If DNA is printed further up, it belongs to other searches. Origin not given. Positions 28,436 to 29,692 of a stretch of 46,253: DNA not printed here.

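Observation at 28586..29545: Prophage-borne LpxR-like lipid A 3'-O-deacylase as lysogenic-conversion cargo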

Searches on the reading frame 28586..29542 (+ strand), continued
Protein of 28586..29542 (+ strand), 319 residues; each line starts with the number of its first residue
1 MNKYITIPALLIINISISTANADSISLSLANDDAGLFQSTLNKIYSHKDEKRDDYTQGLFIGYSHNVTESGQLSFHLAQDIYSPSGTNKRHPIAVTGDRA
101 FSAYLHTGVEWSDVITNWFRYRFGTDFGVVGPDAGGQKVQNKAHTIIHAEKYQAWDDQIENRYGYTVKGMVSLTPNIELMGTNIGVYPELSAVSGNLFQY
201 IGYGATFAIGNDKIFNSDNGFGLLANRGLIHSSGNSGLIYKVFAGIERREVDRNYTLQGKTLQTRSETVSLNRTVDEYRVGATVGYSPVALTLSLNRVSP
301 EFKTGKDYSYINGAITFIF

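Call 66: search_protein_families(library=pfam, proteins=[L015:2203-2499:+, L015:2499-2888:+, L015:2919-3518:-, L015:3496-4200:-, L015:4257-5204:-, L015:5286-6281:-, L015:6387-6710:-], max_evalue=0.001)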
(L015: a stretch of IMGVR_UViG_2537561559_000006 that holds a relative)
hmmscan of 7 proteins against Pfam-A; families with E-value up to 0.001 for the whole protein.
L015:2203-2499:+ (99 aa): 1 family
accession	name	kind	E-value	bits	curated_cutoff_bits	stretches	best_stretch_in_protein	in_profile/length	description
PF01527.26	HTH_Tnp_1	-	7.8e-10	39.3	24.1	1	13-78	5-75/75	Transposase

L015:2499-2888:+ (130 aa): 2 families
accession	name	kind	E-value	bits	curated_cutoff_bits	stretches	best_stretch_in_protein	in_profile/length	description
PF13333.12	rve_2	-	7.6e-22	77.7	22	1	73-129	1-56/56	Integrase core domain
PF13683.12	rve_3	-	1.1e-09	38.4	26.5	1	67-121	14-67/67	Integrase core domain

L015:2919-3518:- (199 aa): 1 family
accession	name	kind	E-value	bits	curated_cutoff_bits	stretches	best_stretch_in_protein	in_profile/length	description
PF14301.12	DUF4376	-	9.6e-17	61.8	25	1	80-186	1-99/106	Domain of unknown function (DUF4376)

L015:3496-4200:- (234 aa): 0 families

L015:4257-5204:- (315 aa): 2 families
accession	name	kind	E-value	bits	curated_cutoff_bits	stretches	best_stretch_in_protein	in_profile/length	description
PF08400.16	phage_tail_N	-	2.7e-57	192.9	26.6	1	19-149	1-131/134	Prophage tail fibre N-terminal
PF13620.12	CarboxypepD_reg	-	5.3e-05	23.9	32.3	1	23-80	2-54/82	Carboxypeptidase regulatory-like domain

L015:5286-6281:- (331 aa): 3 families
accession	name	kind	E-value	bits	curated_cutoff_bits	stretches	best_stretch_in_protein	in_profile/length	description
PF00535.33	Glycos_transf_2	-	2.2e-29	103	23.3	1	9-134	1-127/168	Glycosyl transferase family 2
PF10111.15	Glyco_tranf_2_2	-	1.3e-09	38.4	27.3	1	9-114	1-110/276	Glycosyltransferase like family 2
PF13641.12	Glyco_tranf_2_3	-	2.7e-09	37.8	27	1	8-117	3-118/230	Glycosyltransferase like family 2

L015:6387-6710:- (107 aa): 1 family
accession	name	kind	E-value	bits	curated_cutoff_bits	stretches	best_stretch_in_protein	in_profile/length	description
PF02413.22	Caudo_TAP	-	3.9e-31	108.3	22.1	1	2-106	16-130/131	Caudovirales tail fibre assembly protein, lambda gpK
